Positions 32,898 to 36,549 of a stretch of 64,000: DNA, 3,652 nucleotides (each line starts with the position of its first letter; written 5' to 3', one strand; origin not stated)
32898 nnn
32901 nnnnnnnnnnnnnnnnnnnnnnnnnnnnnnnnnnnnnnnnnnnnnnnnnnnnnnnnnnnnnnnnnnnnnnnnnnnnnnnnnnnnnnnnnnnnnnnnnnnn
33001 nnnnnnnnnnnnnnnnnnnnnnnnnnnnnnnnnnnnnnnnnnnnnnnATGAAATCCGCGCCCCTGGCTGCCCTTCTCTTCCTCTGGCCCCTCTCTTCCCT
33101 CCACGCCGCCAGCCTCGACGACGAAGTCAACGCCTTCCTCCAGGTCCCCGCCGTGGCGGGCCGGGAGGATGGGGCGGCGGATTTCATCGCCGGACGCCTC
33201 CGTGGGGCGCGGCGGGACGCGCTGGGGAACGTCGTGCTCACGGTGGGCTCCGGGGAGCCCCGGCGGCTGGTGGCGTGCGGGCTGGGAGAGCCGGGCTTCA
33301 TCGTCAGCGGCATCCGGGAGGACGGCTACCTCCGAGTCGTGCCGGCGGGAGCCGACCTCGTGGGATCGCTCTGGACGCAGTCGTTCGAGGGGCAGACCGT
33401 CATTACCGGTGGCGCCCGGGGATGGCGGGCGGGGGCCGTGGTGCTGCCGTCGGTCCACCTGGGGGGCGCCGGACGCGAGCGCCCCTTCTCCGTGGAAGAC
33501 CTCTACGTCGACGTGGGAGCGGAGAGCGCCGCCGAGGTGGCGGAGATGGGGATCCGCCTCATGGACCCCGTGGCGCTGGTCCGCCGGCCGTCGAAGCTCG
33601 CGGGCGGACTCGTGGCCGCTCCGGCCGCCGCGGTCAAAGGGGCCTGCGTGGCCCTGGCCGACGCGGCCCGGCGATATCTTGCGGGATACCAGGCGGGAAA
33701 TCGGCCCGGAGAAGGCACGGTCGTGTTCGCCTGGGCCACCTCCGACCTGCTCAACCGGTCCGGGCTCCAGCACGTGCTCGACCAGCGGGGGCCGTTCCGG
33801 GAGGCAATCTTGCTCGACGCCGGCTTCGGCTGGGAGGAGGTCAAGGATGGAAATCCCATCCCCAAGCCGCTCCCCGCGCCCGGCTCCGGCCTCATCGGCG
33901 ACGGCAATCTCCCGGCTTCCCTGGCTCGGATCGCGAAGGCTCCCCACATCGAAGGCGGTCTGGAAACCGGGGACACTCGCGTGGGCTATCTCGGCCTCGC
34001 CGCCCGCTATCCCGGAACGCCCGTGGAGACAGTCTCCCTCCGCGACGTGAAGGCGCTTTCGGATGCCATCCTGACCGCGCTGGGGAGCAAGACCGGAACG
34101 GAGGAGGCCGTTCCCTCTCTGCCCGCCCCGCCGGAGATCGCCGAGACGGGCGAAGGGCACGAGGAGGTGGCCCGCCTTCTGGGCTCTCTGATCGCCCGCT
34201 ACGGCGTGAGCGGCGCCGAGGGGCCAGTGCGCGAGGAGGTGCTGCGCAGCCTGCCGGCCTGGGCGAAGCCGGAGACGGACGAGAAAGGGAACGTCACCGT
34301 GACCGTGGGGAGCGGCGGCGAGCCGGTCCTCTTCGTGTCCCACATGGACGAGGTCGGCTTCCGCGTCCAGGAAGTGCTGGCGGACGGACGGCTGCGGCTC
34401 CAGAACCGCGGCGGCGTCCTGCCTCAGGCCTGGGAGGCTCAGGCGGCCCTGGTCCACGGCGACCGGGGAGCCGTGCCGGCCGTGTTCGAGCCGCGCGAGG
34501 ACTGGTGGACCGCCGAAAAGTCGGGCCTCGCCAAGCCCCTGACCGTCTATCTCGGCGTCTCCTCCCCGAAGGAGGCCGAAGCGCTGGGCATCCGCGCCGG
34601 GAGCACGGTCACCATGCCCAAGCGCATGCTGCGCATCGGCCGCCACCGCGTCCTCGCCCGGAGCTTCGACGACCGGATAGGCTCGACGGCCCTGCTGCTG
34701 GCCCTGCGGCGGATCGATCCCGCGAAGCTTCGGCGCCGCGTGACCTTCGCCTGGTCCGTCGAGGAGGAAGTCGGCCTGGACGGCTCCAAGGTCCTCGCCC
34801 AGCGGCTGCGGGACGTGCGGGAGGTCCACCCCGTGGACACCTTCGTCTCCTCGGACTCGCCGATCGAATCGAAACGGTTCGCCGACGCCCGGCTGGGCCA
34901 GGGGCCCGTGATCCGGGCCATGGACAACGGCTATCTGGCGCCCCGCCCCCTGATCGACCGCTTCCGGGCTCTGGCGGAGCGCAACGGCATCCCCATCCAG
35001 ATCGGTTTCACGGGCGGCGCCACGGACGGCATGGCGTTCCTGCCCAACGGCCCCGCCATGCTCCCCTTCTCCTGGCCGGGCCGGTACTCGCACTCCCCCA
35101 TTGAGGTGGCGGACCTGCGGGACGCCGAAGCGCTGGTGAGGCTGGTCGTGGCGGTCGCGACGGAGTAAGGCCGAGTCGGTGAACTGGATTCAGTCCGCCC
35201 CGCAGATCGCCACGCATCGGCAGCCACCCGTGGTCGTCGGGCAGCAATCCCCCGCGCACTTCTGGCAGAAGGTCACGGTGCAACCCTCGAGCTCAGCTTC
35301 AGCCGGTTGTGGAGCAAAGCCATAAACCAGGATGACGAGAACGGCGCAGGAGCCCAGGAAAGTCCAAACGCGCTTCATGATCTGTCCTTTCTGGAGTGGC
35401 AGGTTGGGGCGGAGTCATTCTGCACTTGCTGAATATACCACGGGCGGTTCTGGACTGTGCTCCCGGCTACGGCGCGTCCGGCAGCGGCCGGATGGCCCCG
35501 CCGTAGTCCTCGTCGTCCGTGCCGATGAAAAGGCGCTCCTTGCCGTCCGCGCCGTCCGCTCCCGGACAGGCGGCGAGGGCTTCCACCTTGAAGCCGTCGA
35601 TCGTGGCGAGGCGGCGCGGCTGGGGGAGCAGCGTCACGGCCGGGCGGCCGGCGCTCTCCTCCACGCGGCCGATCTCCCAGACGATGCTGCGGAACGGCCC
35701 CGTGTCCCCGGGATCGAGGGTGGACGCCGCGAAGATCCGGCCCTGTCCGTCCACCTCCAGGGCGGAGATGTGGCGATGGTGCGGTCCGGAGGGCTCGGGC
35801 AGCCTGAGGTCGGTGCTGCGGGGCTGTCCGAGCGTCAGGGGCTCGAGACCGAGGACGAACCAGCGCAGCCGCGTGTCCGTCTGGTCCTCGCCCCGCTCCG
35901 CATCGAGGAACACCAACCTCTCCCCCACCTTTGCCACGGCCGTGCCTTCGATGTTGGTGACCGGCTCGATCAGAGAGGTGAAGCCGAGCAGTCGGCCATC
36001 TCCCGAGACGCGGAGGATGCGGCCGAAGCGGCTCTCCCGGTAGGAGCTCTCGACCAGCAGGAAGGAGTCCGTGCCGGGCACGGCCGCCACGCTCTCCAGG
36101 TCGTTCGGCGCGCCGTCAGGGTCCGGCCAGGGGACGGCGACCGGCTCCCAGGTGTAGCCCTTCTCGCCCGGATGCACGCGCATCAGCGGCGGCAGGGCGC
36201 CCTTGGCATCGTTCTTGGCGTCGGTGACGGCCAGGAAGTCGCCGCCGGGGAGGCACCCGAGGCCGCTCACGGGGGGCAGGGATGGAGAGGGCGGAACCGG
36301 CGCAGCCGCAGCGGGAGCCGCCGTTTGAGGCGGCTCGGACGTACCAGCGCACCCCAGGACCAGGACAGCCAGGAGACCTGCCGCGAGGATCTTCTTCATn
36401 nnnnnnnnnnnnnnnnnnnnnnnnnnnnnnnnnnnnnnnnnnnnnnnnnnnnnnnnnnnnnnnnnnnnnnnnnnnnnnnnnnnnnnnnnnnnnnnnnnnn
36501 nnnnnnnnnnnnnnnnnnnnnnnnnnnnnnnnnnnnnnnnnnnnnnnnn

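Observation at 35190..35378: Secreted 8-cysteine mini-protein sharing a cysteine framework with a second peptide 19 kb away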

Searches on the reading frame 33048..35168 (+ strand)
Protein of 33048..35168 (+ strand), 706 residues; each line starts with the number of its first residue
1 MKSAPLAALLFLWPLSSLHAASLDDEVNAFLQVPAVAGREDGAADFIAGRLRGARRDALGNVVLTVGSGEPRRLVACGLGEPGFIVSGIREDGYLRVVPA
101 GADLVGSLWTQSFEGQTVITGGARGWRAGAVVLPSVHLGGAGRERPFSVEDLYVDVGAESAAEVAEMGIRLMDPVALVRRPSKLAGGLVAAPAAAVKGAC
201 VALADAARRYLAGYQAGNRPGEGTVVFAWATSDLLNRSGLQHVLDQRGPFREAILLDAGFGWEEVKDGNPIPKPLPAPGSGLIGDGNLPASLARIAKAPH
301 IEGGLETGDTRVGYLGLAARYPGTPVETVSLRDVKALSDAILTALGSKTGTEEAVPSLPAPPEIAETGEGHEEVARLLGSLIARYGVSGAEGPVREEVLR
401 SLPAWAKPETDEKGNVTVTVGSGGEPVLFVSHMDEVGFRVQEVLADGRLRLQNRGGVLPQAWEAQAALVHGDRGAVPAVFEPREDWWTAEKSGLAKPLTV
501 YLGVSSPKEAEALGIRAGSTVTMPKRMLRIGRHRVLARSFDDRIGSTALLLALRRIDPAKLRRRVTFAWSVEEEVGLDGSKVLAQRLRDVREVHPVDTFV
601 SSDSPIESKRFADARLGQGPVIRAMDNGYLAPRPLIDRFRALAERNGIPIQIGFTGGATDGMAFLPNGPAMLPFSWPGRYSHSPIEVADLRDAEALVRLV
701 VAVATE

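Call 4: search_protein_families(library=pfam, proteins=[window:33048-35168:+], max_evalue=1)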
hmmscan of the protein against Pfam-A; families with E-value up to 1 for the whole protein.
window:33048-35168:+ (706 aa): 3 families
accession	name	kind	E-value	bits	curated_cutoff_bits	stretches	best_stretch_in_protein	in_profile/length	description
PF05343.19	Peptidase_M42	-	2.3e-75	253.8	23.2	2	414-699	1-292/292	M42 glutamyl aminopeptidase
PF01546.33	Peptidase_M20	-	2.2e-08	34.7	24.6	1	537-704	30-204/206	Peptidase family M20/M25/M40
PF04389.22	Peptidase_M28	-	0.00018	21.8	21.3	1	541-605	32-95/193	Peptidase family M28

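Call 86: find_encoding_contigs(protein=window:33048-35165:+, flank=3000, max_places=6)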
Protein window:33048-35165:+ (706 aa): 2 contigs read that carry it; 2 places shown.
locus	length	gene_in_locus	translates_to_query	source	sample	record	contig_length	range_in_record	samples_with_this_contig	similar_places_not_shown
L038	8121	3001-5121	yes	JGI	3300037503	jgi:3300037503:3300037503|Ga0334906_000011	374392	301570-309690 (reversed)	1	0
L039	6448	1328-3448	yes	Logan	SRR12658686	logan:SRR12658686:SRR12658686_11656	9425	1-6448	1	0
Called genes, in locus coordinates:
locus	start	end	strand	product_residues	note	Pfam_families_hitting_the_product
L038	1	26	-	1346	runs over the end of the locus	PF00672:HAMP (faint), PF00512:HisKA (weak), PF02518:HATPase_c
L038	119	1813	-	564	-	PF17391:Urocanase_N, PF01175:Urocanase, PF17392:Urocanase_C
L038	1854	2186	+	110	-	PF01909:NTP_transf_2, PF18765:Polbeta (weak)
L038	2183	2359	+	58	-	-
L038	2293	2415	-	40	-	-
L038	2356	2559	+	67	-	-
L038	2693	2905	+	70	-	-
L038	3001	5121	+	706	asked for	PF05343:Peptidase_M42, PF01546:Peptidase_M20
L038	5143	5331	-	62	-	-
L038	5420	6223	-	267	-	-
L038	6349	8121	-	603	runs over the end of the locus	PF16697:Yop-YscD_cpl, PF00498:FHA, PF00158:Sigma54_activat, PF14532:Sigma54_activ_2, PF07728:AAA_5 (weak), PF25601:AAA_lid_14, PF02954:HTH_8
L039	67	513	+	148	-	PF01909:NTP_transf_2, PF18765:Polbeta (weak)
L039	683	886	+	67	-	-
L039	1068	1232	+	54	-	-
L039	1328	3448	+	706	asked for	PF05343:Peptidase_M42, PF01546:Peptidase_M20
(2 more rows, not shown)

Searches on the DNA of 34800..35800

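Call 72: search_rna_families(source=window, start=34800, end=35800, threshold=evalue, max_evalue=1)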
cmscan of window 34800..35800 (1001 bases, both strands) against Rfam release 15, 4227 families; matches with E-value up to 1: 0.
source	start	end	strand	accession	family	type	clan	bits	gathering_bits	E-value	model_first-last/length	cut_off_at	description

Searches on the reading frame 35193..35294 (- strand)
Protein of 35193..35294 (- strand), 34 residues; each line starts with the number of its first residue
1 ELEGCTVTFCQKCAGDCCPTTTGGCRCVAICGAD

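Call 49: search_solved_structures(query=A7, max_evalue=10, show_alignments=3)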
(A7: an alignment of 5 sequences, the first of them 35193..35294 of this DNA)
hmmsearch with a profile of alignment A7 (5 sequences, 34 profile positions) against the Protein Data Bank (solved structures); distinct sequences matched with E-value up to 10: 0.

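Call 56: predict_structure(alignment_id=A7)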
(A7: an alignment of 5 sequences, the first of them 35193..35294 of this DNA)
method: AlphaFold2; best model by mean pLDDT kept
length: 34 residues; sequences in the alignment: 5
mean_pLDDT: 75.3   pTM: 0.37
mean pLDDT of the five models: 75.3, 63.3, 55.2, 48.4, 45.3
residues with pLDDT >= 90: 0; 70-90: 27; 50-70: 5; < 50: 2
segments of 3 or more residues with pLDDT < 50: none
pLDDT, mean of each block of 10 residues (from residue 1): 68 82 82 60
secondary structure, 60 per line:
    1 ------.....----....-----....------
elements in order: H7-11 E16-19 E25-28

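Call 59: fold_search(model_id=the predicted structure, library=pdb)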
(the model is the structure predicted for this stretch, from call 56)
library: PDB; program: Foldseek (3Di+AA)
matches with E <= 10: 0; with E <= 0.001: 0
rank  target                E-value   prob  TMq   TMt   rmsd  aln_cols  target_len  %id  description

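Call 77: search_protein_families(library=pfam, proteins=[window:35193-35294:-], max_evalue=10)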
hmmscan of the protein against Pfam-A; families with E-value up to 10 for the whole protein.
seq(34 aa): 0 families

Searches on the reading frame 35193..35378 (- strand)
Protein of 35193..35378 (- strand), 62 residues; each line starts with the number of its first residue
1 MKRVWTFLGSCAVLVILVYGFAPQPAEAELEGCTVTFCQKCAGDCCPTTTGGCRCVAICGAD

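Call 4: search_protein_families(library=pfam, proteins=[window:35193-35378:-], max_evalue=1)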
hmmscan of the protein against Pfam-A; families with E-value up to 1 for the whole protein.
seq(62 aa): 0 families

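Call 5: search_protein_families(library=ncbifam, proteins=[window:35193-35378:-], max_evalue=10)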
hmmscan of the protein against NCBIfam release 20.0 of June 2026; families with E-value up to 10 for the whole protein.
seq(62 aa): 0 families

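Call 7: find_homologous_proteins(query=window:35193-35378:-, max_evalue=10)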
Query seq(62 aa) (62 aa): 2 proteins with E <= 10 among 2 candidates.
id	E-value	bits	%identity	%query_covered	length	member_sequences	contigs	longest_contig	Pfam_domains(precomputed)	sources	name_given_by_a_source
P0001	1.9e-35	137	100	100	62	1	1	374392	-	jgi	jgi:hypothetical protein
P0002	4.7e-26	107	81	100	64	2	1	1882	-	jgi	jgi:hypothetical protein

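Call 8: find_encoding_contigs(protein=window:35193-35378:-, flank=10000)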
Protein seq(62 aa) (62 aa): 1 contig read that carries it; 1 place shown.
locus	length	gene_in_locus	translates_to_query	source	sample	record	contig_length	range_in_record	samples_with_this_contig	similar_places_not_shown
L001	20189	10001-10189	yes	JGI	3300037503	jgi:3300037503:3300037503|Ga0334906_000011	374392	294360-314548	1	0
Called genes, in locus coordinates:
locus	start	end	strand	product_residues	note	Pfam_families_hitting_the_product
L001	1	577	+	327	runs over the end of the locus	PF01370:Epimerase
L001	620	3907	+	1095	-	-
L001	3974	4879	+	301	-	PF00753:Lactamase_B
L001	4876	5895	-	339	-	PF01208:URO-D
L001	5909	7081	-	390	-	PF04151:PPC (weak), PF00041:fn3, PF16656:Pur_ac_phosph_N (weak)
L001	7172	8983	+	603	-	PF16697:Yop-YscD_cpl, PF00498:FHA, PF00158:Sigma54_activat, PF14532:Sigma54_activ_2, PF07728:AAA_5 (weak), PF25601:AAA_lid_14, PF02954:HTH_8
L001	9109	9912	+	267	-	-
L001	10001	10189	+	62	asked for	-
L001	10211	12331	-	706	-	PF05343:Peptidase_M42, PF01546:Peptidase_M20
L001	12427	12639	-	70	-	-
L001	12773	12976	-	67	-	-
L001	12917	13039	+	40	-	-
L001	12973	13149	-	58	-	-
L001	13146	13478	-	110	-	PF01909:NTP_transf_2, PF18765:Polbeta (weak)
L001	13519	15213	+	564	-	PF17391:Urocanase_N, PF01175:Urocanase, PF17392:Urocanase_C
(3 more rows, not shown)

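Call 10: find_encoding_contigs(protein=P0002, flank=10000)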
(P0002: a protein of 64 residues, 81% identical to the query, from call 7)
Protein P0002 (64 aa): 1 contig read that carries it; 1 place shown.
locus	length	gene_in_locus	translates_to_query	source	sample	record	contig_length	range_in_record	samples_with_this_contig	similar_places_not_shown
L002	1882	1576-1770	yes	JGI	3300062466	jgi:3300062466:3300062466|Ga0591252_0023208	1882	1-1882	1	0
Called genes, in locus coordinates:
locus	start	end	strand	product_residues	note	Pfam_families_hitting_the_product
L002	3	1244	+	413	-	?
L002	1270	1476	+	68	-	-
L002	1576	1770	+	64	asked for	-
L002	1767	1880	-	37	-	?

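Call 16: find_related_loci(query=A3, collection=genome_contigs, flank=10000)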
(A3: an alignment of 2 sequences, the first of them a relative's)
Query A3 (62 aa) in genome_contigs; peptide patterns used: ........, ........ (x = any residue, [..] = any of these).
26 stretches matched a pattern, but none encodes a relative of the query by tblastn (E <= 1e-3).

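Call 23: search_protein_representatives(alignment_id=A3)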
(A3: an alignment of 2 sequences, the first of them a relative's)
Query: 2 sequences, 64 profile positions. Proteins with E-value up to 0.001 (for the whole library): 3; up to 1e-10: 1; up to 1e-30: 1. The best 3 are listed.
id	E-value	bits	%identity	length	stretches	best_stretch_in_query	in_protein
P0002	4.5e-39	148.3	-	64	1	1-64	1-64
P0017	2.1e-07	46.9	-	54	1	1-56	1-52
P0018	5.0e-04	36.0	-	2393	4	16-38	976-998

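Call 28: find_encoding_contigs(protein=P0017, flank=10000)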
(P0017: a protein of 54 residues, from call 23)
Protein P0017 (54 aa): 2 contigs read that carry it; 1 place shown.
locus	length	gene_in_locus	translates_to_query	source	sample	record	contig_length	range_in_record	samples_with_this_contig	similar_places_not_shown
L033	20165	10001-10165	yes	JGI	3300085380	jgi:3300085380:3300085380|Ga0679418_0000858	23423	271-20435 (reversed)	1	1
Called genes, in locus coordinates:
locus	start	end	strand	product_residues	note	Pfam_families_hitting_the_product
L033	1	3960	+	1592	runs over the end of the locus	PF05593:RHS_repeat (weak), PF25023:TEN_YD-shell (weak), PF05593:RHS_repeat, PF25023:TEN_YD-shell (weak), PF05593:RHS_repeat (weak), PF03527:RHS (weak)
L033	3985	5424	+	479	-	PF00860:Xan_ur_permease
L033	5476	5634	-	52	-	PF28317:Lant_leader_dom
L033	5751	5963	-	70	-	-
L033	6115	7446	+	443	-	PF00478:IMPDH, PF03060:NMO, PF01070:FMN_dh (weak), PF04481:DUF561 (weak)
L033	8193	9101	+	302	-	-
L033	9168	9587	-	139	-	PF01850:PIN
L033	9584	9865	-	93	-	PF02604:PhdYeFM_antitox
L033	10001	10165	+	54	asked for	-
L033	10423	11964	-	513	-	PF04675:DNA_ligase_A_N, PF01068:DNA_ligase_A_M, PF04679:DNA_ligase_A_C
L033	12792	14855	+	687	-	PF09699:Paired_CXXCH_1 (faint), PF14522:Cytochrome_C7 (faint), PF13431:TPR_17 (faint), PF13432:TPR_16, PF13432:TPR_16 (weak), PF14559:TPR_19 (weak), PF00515:TPR_1 (weak), PF13414:TPR_11 (weak), +8 more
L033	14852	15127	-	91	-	PF10041:DUF2277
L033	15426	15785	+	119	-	-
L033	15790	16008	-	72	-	-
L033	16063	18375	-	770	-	PF09371:Tex_N, PF22706:Tex_central_region, PF16921:Tex_YqgF, PF14635:HHH_7, PF12836:HHH_3, PF17674:HHH_9, PF00575:S1, PF23459:S1_RRP5, +1 more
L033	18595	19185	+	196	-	PF04542:Sigma70_r2, PF08281:Sigma70_r4_2, PF04545:Sigma70_r4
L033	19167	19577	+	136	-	-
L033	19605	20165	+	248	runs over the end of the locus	PF00595:PDZ, PF13180:PDZ_2, PF17820:PDZ_6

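Call 29: find_homologous_proteins(query=A4, max_evalue=10)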
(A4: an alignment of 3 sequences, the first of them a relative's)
Query A4 (3 sequences) (62 aa, profile of the alignment): 5 proteins with E <= 10 among 22 candidates.
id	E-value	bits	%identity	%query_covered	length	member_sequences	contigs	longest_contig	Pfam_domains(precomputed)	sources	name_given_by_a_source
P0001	5.4e-35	137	100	100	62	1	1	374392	-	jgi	jgi:hypothetical protein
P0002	2.8e-34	135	81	100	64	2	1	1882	-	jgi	jgi:hypothetical protein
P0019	4.7e-25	105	73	100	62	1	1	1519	-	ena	-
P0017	9.3e-22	94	46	89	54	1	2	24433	-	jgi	jgi:hypothetical protein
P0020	8.0e-7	47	56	58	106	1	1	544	-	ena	-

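Call 31: find_encoding_contigs(protein=P0019, flank=10000)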
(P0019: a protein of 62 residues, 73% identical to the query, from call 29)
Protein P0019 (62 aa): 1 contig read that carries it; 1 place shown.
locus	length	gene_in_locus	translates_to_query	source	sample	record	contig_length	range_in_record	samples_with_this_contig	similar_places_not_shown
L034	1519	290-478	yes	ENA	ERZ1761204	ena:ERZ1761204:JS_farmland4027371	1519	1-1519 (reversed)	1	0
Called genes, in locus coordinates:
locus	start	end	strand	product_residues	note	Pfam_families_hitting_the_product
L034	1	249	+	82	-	?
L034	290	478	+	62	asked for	-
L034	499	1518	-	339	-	?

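Call 32: find_encoding_contigs(protein=P0020, flank=10000)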
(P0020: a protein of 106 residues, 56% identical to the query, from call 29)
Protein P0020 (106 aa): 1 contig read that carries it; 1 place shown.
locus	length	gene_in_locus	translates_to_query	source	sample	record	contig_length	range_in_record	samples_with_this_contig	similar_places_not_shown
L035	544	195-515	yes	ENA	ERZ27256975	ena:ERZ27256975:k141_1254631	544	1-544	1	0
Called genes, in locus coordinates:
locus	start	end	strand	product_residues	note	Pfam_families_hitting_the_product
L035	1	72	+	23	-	?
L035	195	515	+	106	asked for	-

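Call 35: find_related_loci(query=A5, collection=metagenome_contigs, flank=10000)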
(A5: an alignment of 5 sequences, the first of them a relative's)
Query A5 (62 aa) in metagenome_contigs; peptide patterns used: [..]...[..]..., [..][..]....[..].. (x = any residue, [..] = any of these).
272 stretches matched a pattern; 2 encode a relative of the query (tblastn E <= 1e-3); 2 distinct loci.
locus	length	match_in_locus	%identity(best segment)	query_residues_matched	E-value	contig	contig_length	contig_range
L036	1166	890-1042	46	1-55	2e-11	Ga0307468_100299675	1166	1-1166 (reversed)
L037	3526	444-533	60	26-55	3e-9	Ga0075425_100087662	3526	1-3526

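Call 36: find_related_loci(query=A5, collection=viral_contigs, flank=5000)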
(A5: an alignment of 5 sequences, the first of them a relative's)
Query A5 (62 aa) in viral_contigs; peptide patterns used: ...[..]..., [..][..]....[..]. (x = any residue, [..] = any of these).
59 stretches matched a pattern, but none encodes a relative of the query by tblastn (E <= 1e-3).

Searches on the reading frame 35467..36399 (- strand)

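Call 4: search_protein_families(library=pfam, proteins=[window:35467-36399:-], max_evalue=1)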
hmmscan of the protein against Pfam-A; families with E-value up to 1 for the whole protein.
window:35467-36399:- (310 aa): 1 family
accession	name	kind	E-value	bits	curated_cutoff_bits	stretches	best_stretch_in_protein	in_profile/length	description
PF13449.12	Phytase-like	-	0.0081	16.5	27.6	1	48-142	10-105/284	Esterase-like activity of phytase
